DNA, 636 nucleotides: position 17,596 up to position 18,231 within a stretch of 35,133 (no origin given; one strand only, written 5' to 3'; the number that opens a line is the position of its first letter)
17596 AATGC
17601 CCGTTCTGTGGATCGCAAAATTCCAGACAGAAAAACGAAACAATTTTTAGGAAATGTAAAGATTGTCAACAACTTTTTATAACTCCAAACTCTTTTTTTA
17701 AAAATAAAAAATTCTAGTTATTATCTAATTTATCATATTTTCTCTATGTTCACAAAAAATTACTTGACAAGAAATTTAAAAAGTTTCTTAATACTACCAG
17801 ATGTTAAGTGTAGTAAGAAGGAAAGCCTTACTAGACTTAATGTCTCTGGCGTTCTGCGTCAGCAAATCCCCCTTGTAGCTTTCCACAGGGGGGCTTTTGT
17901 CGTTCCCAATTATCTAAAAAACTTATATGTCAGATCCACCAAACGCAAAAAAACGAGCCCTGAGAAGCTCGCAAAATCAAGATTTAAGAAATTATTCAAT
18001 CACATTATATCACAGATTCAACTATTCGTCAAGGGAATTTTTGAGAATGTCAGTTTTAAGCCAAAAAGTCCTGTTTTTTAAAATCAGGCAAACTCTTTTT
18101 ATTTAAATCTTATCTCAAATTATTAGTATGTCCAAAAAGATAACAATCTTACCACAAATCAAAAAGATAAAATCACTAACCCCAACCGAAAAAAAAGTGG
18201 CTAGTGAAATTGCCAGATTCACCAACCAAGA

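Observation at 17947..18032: Compact minus-strand unit of about 50 nt upstream of the replication gene (oop/countertranscript-like sRNA)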

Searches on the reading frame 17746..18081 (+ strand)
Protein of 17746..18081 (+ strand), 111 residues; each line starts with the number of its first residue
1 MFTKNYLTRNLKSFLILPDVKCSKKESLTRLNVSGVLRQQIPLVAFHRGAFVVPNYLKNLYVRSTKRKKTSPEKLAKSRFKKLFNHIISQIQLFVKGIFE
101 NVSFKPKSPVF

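Call 9: search_protein_families(library=pfam, proteins=[window:17746-18081:+], max_evalue=0.01)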
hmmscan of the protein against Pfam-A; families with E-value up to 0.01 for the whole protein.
window:17746-18081:+ (111 aa): 0 families

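Call 14: search_protein_families(library=phrogs, proteins=[window:17746-18081:+], max_evalue=0.01)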
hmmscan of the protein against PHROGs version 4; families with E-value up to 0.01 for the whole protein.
window:17746-18081:+ (111 aa): 0 families

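Call 27: find_homologous_proteins(query=window:17746-18081:+, max_evalue=0.1)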
Query window:17746-18081:+ (111 aa): 10 proteins with E <= 0.1 among 12 candidates.
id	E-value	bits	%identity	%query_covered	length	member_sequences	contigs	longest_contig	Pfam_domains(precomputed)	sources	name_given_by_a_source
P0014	2.2e-64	232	100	100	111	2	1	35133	-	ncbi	-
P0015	1.6e-36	143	67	100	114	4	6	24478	-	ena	-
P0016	1.6e-33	133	65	100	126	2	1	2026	-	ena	-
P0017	9.3e-33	131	62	100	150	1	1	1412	-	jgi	-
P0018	7.0e-26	108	61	100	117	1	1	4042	-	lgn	-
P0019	2.3e-20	91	58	87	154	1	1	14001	-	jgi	jgi:hypothetical protein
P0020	1.1e-18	85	50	100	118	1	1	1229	-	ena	-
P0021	4.4e-11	61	47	100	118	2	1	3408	-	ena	-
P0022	3.3e-10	58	41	100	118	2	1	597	-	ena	-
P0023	2.3e-6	46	38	100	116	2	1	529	-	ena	-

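Call 31: find_encoding_contigs(protein=P0018, flank=3000, max_places=2)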
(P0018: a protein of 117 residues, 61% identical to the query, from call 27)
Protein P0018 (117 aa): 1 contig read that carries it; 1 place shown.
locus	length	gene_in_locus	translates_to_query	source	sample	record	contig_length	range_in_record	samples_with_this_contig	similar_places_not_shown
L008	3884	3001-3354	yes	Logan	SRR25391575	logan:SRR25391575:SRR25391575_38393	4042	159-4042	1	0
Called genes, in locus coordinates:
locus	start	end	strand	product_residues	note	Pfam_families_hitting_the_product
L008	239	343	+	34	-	-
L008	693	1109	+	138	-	-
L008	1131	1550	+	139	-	PF04480:DUF559, PF18741:MTES_1575 (weak)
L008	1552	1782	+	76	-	-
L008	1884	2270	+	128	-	-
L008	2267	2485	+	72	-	-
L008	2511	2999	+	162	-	-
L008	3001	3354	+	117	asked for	-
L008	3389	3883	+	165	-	?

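Call 32: find_encoding_contigs(protein=P0020, flank=3000, max_places=2)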
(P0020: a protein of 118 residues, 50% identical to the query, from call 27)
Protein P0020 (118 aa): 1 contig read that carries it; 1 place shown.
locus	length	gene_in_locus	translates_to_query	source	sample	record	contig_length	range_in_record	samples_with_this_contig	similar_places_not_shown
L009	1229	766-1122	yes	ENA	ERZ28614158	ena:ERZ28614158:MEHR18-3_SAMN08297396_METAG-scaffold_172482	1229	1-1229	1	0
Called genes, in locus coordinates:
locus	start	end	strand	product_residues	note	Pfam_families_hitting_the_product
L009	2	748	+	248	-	?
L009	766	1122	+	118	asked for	-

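Call 33: find_encoding_contigs(protein=P0021, flank=3000, max_places=2)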
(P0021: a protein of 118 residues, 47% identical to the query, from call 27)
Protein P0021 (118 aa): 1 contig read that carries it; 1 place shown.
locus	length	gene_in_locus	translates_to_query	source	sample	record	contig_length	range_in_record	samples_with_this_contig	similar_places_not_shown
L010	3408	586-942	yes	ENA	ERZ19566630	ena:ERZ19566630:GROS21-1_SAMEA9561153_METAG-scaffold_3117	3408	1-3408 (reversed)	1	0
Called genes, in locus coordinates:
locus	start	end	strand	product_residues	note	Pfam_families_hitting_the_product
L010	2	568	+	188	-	?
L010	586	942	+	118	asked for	-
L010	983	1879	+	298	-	-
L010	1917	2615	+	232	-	-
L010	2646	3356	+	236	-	PF02511:Thy1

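Call 34: find_encoding_contigs(protein=P0016, flank=3000, max_places=2)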
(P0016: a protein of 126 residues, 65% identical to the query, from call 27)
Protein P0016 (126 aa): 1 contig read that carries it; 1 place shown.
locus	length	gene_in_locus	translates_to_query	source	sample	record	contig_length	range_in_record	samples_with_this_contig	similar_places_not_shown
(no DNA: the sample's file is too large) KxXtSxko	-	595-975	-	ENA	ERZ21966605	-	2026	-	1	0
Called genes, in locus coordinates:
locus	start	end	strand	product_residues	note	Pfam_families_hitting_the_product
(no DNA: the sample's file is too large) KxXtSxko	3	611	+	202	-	PF01555:N6_N4_Mtase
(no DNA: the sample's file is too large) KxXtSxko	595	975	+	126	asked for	-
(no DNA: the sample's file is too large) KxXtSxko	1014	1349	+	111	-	-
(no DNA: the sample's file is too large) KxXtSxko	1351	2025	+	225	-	?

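Call 41: find_encoding_contigs(protein=P0023, flank=3000, max_places=2)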
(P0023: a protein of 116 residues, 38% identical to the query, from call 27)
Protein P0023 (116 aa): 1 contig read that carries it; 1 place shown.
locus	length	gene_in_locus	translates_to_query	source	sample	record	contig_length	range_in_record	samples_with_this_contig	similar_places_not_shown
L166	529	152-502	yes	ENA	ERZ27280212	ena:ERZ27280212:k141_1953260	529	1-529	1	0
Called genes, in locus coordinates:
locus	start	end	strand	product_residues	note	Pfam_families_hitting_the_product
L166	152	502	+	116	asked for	-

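Call 59: search_protein_families(library=phrogs, proteins=[L010:983-1879:+, L010:1917-2615:+, L008:3389-3883:+, L008:2511-2999:+, L010:2-568:+, L009:2-748:+], max_evalue=0.01)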
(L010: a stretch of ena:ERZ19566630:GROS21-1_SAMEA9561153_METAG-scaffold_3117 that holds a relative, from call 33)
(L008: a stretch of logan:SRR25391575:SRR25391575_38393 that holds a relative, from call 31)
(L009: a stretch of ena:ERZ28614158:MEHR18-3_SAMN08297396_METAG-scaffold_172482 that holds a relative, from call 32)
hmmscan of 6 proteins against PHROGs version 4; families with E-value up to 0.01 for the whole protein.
L010:983-1879:+ (298 aa): 7 families
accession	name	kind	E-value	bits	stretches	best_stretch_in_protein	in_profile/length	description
phrog_678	-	DNA, RNA and nucleotide metabolism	1.3e-22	81.9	1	24-257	75-300/346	replication initiation O-like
phrog_270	-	DNA, RNA and nucleotide metabolism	4.6e-05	24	1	35-165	59-168/383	replication initiation protein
phrog_8102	-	DNA, RNA and nucleotide metabolism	4.7e-05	23.6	1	38-195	52-175/337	replication initiation protein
phrog_186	-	DNA, RNA and nucleotide metabolism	9.1e-05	23.3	1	42-193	60-198/308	DnaD-like helicase loader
phrog_6451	-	DNA, RNA and nucleotide metabolism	0.00013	22.8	1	125-244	121-240/272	primosomal protein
phrog_1032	-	DNA, RNA and nucleotide metabolism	0.00029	21.9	1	38-146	31-142/281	replication initiation protein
phrog_15053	-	unknown function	0.0025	18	1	40-120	63-142/343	-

L010:1917-2615:+ (232 aa): 6 families
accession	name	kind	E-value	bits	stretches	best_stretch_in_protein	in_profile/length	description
phrog_50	-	DNA, RNA and nucleotide metabolism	2.2e-26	94.1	1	13-177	357-511/570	DnaC-like helicase loader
phrog_3277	-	DNA, RNA and nucleotide metabolism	1e-16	62.2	1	28-161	12-141/168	DnaC-like helicase loader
phrog_26922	-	DNA, RNA and nucleotide metabolism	4.7e-12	47.4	1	95-173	7-82/92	DnaC-like helicase loader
phrog_168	-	DNA, RNA and nucleotide metabolism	8.1e-05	23.4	1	8-155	25-152/314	clamp loader of DNA polymerase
phrog_15321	-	unknown function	0.00033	21.8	1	99-159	7-73/93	-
phrog_5846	-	DNA, RNA and nucleotide metabolism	0.0006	20.2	1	13-69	25-81/380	clamp loader of DNA polymerase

L008:3389-3883:+ (165 aa): 1 family
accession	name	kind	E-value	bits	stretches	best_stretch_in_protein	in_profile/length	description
phrog_9773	-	DNA, RNA and nucleotide metabolism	1.3e-05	26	1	14-83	14-75/288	replication initiation O-like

L008:2511-2999:+ (162 aa): 0 families

L010:2-568:+ (188 aa): 11 families
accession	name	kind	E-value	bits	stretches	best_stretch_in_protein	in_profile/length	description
phrog_67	-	other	6.2e-34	119.1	1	67-184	256-351/743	DNA methyltransferase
phrog_18293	-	other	1.7e-24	87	1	111-184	42-115/119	methyltransferase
phrog_3008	-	other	3e-24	86.6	1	111-183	146-218/244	DNA methyltransferase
phrog_498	-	other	2.5e-21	76.9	1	106-185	350-429/633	DNA methyltransferase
phrog_8769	-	other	1.6e-20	73.7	1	126-180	3-57/71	methyltransferase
phrog_6952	-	other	3.8e-20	73.5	1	31-177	18-176/181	DNA methyltransferase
phrog_23148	-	unknown function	1.7e-17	64.9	1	108-179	78-149/165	-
phrog_23085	-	unknown function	6.4e-09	36.6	1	114-175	43-104/138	-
phrog_16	-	DNA, RNA and nucleotide metabolism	4.8e-08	32.7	1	82-183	838-916/986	DNA helicase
phrog_12517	-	unknown function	0.00065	20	1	133-182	104-153/316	-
phrog_18146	-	other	0.0025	17.8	1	124-166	58-101/452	DNA methyltransferase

L009:2-748:+ (248 aa): 13 families
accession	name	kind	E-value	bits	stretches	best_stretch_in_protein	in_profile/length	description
phrog_67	-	other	1.3e-23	85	1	101-244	230-351/743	DNA methyltransferase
phrog_3008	-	other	2.4e-22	80.4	1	2-243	2-218/244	DNA methyltransferase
phrog_18293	-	other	4.5e-18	66.3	1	172-244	44-115/119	methyltransferase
phrog_498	-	other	1.4e-14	54.6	1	173-245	358-429/633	DNA methyltransferase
phrog_8769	-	other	4.1e-13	50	1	188-240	6-57/71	methyltransferase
phrog_23148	-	unknown function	3.1e-12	47.8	1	149-239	65-149/165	-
phrog_6952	-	other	1.3e-08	35.9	1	173-237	113-176/181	DNA methyltransferase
phrog_23085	-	unknown function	1.1e-06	29.3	1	171-235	41-104/138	-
phrog_18146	-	other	1.3e-06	28.6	1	184-226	59-101/452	DNA methyltransferase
phrog_12517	-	unknown function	2e-05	24.9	1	186-242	98-153/316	-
phrog_10183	-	other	9e-05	21.9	1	172-244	93-165/889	DNA methyltransferase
phrog_23224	-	other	0.002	18.5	1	172-244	229-300/305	DNA methyltransferase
phrog_16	-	DNA, RNA and nucleotide metabolism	0.0033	16.7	1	184-243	858-916/986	DNA helicase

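Call 63: predict_structure(alignment_id=A6)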
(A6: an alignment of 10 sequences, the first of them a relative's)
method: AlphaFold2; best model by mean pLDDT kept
length: 111 residues; sequences in the alignment: 10
mean_pLDDT: 51.7   pTM: 0.27
mean pLDDT of the five models: 51.7, 49.6, 48.3, 47.0, 46.1
residues with pLDDT >= 90: 0; 70-90: 24; 50-70: 24; < 50: 63
segments of 3 or more residues with pLDDT < 50: 1-54, 60-64
pLDDT, mean of each block of 10 residues (from residue 1): 39 40 38 36 37 49 55 74 79 69 53 43
secondary structure, 60 per line:
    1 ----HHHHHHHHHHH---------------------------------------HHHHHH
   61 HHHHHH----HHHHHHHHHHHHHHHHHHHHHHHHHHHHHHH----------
elements in order: H5-15 H55-66 H71-101
